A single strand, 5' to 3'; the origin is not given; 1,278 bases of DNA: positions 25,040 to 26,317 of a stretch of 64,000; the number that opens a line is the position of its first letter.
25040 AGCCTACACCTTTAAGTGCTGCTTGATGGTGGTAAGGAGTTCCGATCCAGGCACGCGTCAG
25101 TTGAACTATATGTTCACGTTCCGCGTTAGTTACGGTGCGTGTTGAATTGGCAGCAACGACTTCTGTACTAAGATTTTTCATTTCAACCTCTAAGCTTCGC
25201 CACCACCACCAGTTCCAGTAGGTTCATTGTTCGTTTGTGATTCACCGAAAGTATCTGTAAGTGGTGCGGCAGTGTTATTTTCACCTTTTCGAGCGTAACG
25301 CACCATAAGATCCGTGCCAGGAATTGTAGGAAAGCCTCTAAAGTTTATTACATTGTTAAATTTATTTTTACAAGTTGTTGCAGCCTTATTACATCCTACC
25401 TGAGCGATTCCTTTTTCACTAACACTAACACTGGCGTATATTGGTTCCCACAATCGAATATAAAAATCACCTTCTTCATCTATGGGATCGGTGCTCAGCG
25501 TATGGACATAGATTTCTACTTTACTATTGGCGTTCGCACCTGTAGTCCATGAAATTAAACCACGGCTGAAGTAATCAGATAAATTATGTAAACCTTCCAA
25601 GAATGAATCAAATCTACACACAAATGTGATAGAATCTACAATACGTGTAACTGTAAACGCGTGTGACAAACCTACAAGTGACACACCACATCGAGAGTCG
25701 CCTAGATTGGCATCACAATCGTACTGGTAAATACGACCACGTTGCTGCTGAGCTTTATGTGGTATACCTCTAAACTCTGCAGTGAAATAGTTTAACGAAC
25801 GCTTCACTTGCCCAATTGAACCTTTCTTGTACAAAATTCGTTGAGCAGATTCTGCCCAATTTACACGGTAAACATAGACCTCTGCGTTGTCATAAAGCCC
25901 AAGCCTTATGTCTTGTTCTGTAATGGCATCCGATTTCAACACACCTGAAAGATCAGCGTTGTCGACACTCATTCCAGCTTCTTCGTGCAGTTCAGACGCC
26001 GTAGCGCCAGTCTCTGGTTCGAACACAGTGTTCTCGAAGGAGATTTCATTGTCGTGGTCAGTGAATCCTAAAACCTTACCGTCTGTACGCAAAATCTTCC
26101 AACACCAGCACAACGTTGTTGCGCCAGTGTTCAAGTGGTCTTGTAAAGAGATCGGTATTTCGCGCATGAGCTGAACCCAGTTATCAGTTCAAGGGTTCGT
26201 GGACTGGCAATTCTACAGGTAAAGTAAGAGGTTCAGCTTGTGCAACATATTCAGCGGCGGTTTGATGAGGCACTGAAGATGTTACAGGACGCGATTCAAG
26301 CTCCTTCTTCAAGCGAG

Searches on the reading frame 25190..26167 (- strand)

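Call 10: search_protein_families(library=phrogs, max_evalue=0.00001, proteins=[window:25190-26167:-])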
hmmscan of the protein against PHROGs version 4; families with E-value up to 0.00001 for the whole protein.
window:25190-26167:- (325 aa): 3 families
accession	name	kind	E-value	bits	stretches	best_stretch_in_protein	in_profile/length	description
phrog_778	-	tail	1.2e-57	196.6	1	12-300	8-281/287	tail assembly protein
phrog_6040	-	unknown function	3.9e-10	39.4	1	76-291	701-916/923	-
phrog_15205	-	tail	1.8e-06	27.8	1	29-285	222-458/467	tail assembly protein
